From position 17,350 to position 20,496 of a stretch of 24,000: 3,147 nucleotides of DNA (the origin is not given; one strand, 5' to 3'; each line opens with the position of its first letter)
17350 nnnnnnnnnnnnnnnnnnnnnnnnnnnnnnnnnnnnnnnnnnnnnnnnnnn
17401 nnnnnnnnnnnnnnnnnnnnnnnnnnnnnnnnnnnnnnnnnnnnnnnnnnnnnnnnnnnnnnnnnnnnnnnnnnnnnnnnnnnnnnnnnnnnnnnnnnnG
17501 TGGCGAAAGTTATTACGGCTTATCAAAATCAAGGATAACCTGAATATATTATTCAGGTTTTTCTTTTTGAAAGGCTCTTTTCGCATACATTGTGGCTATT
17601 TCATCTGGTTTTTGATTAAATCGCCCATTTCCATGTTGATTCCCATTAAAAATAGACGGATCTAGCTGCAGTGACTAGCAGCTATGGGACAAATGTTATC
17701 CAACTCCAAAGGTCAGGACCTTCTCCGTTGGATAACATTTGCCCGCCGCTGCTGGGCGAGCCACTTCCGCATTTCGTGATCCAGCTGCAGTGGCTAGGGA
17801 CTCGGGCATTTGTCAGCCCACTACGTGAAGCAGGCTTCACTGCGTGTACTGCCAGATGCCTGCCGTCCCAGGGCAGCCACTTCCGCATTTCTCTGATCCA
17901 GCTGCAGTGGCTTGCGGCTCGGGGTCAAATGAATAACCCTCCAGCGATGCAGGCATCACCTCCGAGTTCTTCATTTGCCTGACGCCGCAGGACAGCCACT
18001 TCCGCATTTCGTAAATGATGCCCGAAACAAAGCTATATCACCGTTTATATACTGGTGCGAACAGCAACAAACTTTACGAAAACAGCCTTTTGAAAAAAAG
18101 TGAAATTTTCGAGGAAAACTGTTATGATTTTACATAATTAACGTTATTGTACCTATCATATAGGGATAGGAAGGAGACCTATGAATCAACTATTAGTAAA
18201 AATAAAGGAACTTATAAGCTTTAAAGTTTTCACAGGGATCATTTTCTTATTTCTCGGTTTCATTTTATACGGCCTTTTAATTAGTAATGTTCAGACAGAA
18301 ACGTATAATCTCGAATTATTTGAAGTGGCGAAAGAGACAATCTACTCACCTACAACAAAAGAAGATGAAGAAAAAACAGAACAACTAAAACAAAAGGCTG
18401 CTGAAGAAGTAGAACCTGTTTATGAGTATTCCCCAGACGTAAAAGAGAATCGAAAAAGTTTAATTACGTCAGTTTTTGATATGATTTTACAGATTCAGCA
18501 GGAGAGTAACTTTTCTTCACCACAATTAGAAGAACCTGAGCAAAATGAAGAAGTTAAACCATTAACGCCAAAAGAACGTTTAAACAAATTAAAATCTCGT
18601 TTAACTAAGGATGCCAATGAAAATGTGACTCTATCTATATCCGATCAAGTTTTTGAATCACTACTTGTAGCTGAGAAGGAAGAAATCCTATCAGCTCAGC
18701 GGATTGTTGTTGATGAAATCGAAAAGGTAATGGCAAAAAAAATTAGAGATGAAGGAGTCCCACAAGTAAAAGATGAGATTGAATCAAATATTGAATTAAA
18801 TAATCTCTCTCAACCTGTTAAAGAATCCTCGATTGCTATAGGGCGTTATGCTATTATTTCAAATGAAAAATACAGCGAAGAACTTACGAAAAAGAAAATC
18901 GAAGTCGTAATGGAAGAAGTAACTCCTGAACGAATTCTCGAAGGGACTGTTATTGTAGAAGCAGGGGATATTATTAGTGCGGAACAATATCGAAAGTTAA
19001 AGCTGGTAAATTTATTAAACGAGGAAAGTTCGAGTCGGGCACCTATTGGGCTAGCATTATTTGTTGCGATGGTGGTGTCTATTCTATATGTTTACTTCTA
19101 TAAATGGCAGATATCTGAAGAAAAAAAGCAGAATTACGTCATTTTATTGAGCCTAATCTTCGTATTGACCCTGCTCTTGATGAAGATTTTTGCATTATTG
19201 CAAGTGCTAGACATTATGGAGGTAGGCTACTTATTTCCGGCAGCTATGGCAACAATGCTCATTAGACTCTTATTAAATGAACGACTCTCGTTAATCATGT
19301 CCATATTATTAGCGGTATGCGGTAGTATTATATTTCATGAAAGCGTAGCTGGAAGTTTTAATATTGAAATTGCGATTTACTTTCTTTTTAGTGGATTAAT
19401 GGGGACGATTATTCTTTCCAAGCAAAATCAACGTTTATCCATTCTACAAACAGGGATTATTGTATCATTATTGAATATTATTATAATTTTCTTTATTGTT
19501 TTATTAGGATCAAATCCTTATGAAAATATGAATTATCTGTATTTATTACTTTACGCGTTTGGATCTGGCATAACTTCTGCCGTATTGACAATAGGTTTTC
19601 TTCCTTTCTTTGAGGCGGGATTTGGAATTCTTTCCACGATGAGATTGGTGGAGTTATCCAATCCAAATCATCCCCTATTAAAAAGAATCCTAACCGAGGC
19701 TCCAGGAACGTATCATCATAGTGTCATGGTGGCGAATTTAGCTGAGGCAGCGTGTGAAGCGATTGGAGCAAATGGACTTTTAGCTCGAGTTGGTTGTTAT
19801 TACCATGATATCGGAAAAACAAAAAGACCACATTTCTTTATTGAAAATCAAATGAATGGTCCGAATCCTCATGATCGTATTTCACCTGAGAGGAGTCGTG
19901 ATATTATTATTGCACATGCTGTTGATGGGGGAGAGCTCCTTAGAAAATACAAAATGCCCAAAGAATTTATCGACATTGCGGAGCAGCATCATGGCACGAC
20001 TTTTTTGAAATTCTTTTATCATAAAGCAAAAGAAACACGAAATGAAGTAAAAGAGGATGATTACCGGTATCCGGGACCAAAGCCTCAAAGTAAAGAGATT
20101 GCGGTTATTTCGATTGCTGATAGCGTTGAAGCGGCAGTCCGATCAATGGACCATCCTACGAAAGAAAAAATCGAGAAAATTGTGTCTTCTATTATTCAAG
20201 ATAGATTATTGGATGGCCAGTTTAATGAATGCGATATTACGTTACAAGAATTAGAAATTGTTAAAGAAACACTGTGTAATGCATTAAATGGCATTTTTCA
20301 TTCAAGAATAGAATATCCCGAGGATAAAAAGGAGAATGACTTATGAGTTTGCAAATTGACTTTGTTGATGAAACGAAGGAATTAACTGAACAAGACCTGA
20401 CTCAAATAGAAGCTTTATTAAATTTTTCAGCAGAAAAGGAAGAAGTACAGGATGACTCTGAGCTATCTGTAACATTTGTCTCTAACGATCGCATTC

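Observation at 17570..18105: Modular A-H3-C mosaic element fills the 642-bp phoH-pgpH gap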

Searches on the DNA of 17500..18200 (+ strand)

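Call 10: search_rna_families(source=window, start=17500, end=18200, threshold=evalue, max_evalue=10, show_alignments=3)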
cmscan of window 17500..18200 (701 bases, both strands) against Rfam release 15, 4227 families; matches with E-value up to 10: 11.
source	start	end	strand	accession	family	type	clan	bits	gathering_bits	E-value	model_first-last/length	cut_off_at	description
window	17531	17585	-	RF02901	AaHKsRNA41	Gene; sRNA;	-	24.9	97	0.0014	1-187/187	no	Aggregatibacter sRNA 41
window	17530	17577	+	RF02433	SpF36_sRNA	Gene; sRNA;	-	20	48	5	1-51/51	no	Streptococcus sRNA SpF36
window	17522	17630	-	RF03114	RT-1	Gene; sRNA;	-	18.4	106.4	1.3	1-107/107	no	RT-1 RNA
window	17529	17611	-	RF02449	ncr1015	Gene; sRNA;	-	18.3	60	8.2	1-121/121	no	Bacillus sRNA ncr1015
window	17606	17673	-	RF00814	mir-316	Gene; miRNA;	-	16.2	80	3.9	1-91/91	no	mir-316 microRNA precursor family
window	17684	17747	-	RF03877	mir-3937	Gene; miRNA;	-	15.4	84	5.7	1-102/102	no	mir-3937 microRNA precursor family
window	17500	17656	-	RF04128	MIR8562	Gene; miRNA;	-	13.8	211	7.2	1-171/242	3'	MIR8562 microRNA precursor family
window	17661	17740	+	RF01855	Plant_SRP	Gene;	CL00003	12.5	105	0.38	1-305/305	no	Plant signal recognition particle RNA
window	18103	18130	-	RF01952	SOX2OT_exon2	Gene; lncRNA;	-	11.4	45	7.1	1-69/69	no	SOX2 overlapping transcript exon 2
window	17937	18046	+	RF02039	SPRY4-IT1_2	Gene; lncRNA;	-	10.7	40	9.6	1-120/120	no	SPRY4-IT1 conserved region 2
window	17816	17852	+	RF01855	Plant_SRP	Gene;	CL00003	8.6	105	6.2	177-216/305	no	Plant signal recognition particle RNA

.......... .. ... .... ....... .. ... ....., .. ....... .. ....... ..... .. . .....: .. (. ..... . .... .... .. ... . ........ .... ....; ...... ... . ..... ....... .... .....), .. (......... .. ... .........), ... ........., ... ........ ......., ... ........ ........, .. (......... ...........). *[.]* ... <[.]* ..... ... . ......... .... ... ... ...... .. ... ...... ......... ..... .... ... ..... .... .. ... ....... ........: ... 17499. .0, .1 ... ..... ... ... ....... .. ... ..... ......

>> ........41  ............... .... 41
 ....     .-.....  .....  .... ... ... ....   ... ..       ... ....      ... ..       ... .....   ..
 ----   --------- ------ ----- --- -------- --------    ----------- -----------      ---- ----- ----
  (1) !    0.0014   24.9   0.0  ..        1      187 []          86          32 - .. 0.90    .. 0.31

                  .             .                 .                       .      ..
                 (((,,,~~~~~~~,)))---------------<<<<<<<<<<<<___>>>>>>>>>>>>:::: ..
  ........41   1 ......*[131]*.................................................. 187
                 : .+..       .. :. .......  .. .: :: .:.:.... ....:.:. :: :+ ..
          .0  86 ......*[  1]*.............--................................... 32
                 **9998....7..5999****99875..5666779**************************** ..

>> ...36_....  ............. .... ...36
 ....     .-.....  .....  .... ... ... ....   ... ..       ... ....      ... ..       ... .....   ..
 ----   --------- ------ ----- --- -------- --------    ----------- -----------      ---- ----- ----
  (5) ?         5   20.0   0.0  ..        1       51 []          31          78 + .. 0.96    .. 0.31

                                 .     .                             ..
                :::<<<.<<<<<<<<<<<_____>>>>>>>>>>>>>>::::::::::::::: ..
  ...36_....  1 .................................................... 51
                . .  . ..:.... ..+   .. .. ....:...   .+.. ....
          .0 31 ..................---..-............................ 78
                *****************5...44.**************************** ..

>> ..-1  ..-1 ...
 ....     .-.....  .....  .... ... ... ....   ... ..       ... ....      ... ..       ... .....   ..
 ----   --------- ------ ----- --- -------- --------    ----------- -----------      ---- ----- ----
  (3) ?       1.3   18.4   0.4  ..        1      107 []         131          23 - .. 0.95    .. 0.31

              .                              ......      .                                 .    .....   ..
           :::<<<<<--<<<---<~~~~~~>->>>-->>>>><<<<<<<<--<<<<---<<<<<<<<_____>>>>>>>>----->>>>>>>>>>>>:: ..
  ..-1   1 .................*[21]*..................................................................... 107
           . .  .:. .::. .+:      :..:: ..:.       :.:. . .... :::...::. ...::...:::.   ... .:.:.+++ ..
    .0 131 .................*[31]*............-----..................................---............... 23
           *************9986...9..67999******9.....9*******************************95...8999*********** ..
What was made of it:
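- On Any Rfam 15 RNA family: In 17500-18200 only chance-level hits appeared at E up to 10, plus one weak sub-threshold match (24.9 bits against a gathering score of 97) to the phoH terminator hairpin outside the units (call 10).
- Tried and rejected: At E up to 10 on the gap (call 10) there were only chance-level hits, plus one weak sub-threshold match (24.9 bits against a gathering score of 97) to the phoH terminator hairpin outside the units.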

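Call 65: search_dna_similar(query=window:17560-18110:+, collection=plasmids, mode=distant, max_evalue=0.01, max_rows=20)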
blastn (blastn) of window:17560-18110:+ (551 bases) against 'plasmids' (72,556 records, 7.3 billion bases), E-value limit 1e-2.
Records with a match: 1; places in all: 1; records where one place covers at least 80% of the query: 0.
Best place of each record, by identity: 60-80% 1.
By first word of the organism name: Niallia 1.
By predicted mobility (MOB-suite, as given by PLSDB): non-mobilizable 1.
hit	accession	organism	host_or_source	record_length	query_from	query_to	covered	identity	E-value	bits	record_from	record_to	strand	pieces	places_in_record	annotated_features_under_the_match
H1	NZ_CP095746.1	Niallia sp. Man26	Penaeus monodon,whole ...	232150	477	548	13%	75.3%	3e-3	50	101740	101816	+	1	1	none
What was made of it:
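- Tried and rejected: The only hit to the whole gap was the MITE arm (call 65).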

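Call 77: get_annotated_region(hit=H1, flank=2500)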
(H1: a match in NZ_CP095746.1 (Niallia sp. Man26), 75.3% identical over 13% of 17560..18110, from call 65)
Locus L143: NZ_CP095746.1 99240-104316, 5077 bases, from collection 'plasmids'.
description: Niallia sp. Man26 plasmid unnamed2, complete sequence
organism: Niallia sp. Man26 (NCBI taxid 2912824)
taxonomy: Bacteria; Bacillota; Bacilli; Bacillales; Bacillaceae; Niallia; Niallia sp. Man26
host: -; source: Penaeus monodon,whole organism,intestine of black tiger shrimp; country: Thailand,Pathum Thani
typing (MOB-suite, as given by PLSDB): non-mobilizable
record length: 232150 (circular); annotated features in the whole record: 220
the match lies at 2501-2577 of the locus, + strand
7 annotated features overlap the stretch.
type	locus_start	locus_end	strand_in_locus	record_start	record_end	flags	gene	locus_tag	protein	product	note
CDS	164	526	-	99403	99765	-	-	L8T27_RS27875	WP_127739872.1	helix-turn-helix transcriptional regulator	-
CDS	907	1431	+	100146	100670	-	-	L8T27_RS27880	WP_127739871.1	DinB family protein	-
CDS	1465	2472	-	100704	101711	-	-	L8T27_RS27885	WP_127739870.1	IS1595 family transposase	-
CDS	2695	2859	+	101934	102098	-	-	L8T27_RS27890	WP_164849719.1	hypothetical protein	-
CDS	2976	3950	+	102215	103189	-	-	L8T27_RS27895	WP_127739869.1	helix-turn-helix domain-containing protein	-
CDS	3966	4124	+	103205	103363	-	-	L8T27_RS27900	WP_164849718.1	hypothetical protein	-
CDS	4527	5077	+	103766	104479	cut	-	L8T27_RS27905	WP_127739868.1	thermonuclease family protein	-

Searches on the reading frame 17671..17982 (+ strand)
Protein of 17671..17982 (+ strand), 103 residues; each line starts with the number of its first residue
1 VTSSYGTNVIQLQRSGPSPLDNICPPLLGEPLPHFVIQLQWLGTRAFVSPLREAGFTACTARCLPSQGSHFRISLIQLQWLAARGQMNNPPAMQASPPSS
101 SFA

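Call 49: search_protein_families(library=pfam, proteins=[window:17671-17982:+], max_evalue=0.01)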
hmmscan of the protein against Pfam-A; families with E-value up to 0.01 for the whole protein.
window:17671-17982:+ (103 aa): 0 families
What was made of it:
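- Tried and rejected: ORF 17671-17982, which runs across the units, has no hit either (call 49).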

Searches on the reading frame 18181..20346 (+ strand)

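Call 27: search_protein_families(library=ncbifam, proteins=[window:18181-20346:+], max_evalue=0.00001)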
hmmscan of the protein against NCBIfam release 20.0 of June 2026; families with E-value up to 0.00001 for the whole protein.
window:18181-20346:+ (721 aa): 1 family
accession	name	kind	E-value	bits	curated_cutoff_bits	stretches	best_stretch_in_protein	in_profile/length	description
TIGR00277.1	HDIG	domain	5.5e-27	93.5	27.6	1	507-605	2-83/84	HDIG domain-containing metalloprotein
